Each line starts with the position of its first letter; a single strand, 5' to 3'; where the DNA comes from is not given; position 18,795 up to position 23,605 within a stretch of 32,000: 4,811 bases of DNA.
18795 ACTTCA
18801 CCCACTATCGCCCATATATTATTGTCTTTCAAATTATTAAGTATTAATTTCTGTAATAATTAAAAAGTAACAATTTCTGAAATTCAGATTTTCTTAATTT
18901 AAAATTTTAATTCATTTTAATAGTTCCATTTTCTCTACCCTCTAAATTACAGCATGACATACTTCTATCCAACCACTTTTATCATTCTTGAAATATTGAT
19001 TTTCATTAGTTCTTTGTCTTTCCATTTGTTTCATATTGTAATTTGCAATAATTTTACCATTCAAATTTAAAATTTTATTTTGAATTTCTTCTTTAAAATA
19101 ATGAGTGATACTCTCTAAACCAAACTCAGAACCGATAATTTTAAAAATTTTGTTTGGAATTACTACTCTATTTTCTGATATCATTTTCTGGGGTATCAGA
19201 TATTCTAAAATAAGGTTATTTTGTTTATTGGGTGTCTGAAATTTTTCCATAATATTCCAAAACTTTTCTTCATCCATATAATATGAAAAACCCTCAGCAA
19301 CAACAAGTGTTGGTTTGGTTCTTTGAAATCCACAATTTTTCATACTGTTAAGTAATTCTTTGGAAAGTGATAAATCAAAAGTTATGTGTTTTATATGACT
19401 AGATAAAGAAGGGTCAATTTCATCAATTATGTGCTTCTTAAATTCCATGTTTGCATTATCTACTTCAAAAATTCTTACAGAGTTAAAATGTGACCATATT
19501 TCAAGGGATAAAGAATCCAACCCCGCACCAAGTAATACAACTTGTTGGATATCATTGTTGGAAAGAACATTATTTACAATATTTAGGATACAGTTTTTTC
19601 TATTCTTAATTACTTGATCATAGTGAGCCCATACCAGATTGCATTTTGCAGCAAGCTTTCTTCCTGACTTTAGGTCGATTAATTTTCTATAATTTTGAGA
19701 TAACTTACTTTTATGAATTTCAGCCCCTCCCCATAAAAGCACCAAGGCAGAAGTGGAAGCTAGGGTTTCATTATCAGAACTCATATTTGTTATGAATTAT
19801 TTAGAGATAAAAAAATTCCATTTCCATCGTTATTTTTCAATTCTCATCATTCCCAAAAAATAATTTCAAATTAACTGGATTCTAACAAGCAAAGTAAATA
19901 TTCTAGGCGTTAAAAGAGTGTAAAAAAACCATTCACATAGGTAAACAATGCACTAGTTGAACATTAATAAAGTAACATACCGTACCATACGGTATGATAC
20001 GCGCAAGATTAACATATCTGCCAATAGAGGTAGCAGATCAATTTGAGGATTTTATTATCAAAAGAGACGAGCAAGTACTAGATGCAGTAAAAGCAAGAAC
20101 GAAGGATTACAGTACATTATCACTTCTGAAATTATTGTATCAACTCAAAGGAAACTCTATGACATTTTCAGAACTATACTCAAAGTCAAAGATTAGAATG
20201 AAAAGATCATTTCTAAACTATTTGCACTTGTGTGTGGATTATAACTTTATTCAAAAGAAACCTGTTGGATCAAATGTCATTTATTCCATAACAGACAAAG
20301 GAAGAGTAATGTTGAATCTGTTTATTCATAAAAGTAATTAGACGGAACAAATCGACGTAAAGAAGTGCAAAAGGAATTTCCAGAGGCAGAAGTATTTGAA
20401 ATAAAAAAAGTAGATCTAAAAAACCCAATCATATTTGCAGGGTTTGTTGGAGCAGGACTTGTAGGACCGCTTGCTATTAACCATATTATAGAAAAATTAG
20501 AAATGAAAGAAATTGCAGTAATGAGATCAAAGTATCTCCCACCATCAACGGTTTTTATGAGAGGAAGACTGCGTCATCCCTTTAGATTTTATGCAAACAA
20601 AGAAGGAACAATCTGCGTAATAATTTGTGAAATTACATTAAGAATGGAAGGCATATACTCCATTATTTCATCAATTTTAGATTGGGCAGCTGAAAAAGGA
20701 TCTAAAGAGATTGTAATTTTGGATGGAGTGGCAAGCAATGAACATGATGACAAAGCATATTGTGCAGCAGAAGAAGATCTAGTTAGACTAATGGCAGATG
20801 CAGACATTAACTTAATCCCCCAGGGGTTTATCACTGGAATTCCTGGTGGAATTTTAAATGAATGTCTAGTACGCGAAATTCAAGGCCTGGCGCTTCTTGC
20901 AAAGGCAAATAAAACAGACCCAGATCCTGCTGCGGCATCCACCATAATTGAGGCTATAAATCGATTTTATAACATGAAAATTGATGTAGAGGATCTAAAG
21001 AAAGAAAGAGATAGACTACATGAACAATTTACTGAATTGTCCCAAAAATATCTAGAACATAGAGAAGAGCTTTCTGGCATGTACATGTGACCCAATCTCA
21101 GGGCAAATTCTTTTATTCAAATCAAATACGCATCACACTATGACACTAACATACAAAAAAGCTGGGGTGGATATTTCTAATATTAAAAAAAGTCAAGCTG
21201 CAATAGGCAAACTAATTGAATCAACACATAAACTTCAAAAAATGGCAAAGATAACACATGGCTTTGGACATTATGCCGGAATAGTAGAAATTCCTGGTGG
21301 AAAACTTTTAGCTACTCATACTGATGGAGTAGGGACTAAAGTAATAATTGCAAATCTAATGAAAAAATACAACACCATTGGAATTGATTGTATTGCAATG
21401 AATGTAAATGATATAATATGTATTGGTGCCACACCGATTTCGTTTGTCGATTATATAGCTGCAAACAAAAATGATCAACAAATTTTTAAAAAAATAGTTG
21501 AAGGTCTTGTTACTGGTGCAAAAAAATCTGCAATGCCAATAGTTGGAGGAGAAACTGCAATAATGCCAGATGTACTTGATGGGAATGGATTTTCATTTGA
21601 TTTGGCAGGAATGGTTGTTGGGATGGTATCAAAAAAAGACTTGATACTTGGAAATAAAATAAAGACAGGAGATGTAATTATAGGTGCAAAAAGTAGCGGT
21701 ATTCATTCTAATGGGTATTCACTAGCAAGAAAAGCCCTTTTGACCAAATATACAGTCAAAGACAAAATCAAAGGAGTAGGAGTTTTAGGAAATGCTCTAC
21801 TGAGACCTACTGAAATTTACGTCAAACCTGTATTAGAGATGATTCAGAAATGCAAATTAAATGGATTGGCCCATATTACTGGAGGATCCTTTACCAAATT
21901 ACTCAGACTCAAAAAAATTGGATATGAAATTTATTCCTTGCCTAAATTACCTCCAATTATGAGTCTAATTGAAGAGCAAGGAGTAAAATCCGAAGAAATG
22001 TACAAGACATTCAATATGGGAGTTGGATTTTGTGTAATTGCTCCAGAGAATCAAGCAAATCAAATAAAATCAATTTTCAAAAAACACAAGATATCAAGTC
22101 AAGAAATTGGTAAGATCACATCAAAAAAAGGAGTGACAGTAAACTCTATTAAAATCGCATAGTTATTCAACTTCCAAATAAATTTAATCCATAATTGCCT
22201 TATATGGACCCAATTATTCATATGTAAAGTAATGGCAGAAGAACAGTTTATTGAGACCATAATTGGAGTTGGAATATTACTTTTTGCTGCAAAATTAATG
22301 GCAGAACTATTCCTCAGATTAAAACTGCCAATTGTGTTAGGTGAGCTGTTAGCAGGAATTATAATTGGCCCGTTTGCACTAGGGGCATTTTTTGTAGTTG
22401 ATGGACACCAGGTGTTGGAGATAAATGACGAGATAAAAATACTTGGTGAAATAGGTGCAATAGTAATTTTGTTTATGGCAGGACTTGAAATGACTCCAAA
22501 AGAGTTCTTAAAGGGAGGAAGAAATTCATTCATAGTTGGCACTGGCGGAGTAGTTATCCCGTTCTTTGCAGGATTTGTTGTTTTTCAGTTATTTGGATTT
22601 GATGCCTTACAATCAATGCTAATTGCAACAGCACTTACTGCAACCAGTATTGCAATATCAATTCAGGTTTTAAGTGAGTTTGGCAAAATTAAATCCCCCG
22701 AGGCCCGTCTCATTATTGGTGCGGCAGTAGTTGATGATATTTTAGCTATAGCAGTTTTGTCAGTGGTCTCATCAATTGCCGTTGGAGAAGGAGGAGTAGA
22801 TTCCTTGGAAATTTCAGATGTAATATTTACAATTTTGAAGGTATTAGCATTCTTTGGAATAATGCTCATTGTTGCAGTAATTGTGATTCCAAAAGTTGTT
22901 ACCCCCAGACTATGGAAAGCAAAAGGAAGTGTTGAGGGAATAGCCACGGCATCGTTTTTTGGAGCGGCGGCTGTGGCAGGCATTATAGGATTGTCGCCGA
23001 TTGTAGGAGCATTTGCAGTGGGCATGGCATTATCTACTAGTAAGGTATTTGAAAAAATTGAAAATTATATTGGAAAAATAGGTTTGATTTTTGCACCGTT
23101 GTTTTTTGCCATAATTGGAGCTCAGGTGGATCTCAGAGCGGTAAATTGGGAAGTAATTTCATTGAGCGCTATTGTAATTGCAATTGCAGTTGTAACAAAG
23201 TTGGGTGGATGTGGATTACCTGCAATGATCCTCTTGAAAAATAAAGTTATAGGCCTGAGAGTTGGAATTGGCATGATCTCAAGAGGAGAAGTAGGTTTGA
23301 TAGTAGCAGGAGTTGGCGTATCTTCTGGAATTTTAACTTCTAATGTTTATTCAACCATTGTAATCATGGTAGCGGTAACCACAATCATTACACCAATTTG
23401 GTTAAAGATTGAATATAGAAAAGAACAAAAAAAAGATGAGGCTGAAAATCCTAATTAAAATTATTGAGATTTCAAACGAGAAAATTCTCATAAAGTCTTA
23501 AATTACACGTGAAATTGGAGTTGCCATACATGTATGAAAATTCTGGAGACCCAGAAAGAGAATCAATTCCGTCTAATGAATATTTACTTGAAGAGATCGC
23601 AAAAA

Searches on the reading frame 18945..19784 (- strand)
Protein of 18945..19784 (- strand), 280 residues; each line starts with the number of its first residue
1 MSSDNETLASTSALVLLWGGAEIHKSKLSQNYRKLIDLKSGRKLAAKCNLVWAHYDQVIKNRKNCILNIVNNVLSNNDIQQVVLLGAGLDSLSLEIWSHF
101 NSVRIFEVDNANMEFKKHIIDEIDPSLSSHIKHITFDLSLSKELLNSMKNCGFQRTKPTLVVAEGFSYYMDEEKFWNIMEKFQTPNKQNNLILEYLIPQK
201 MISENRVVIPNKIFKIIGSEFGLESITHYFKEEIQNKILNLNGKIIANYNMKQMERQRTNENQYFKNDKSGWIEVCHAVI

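Call 24: search_protein_families(library=pfam, max_evalue=0.001, proteins=[window:18945-19784:-])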
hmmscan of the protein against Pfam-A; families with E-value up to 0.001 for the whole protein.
window:18945-19784:- (280 aa): 1 family
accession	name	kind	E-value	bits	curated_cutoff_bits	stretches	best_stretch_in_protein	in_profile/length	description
PF04072.20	LCM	-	5.3e-22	79.1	22.3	1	57-181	63-185/187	Leucine carboxyl methyltransferase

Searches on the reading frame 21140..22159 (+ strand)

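Call 24: search_protein_families(library=pfam, max_evalue=0.001, proteins=[window:21140-22159:+])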
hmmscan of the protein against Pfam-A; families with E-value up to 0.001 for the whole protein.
window:21140-22159:+ (340 aa): 2 families
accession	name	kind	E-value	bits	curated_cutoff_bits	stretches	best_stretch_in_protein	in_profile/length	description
PF02769.27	AIRS_C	-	2.9e-25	89.7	23.1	1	175-334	1-153/156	AIR synthase related protein, C-terminal domain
PF00586.29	AIRS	-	6.8e-25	88.1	24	1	44-163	2-112/112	AIR synthase related protein, N-terminal domain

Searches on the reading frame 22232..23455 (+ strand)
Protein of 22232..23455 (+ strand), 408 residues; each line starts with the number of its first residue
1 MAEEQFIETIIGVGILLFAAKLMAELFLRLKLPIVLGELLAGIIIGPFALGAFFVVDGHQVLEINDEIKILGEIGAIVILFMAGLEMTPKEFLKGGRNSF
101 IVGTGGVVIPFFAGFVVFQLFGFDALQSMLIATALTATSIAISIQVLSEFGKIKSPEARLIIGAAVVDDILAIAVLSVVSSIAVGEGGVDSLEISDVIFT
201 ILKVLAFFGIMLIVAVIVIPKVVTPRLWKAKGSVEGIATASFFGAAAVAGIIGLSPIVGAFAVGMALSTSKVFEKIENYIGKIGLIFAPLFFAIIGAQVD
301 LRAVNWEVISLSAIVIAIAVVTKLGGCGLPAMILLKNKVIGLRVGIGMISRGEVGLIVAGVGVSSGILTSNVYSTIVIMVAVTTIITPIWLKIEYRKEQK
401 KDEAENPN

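Call 66: search_protein_families(library=pfam, max_evalue=0.0001, proteins=[window:22232-23455:+])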
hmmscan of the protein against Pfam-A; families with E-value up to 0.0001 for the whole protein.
window:22232-23455:+ (408 aa): 1 family
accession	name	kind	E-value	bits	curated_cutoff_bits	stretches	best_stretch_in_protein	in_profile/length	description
PF00999.27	Na_H_Exchanger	-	5.1e-62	210.3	26.2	1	19-392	6-370/375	Sodium/hydrogen exchanger, transmembrane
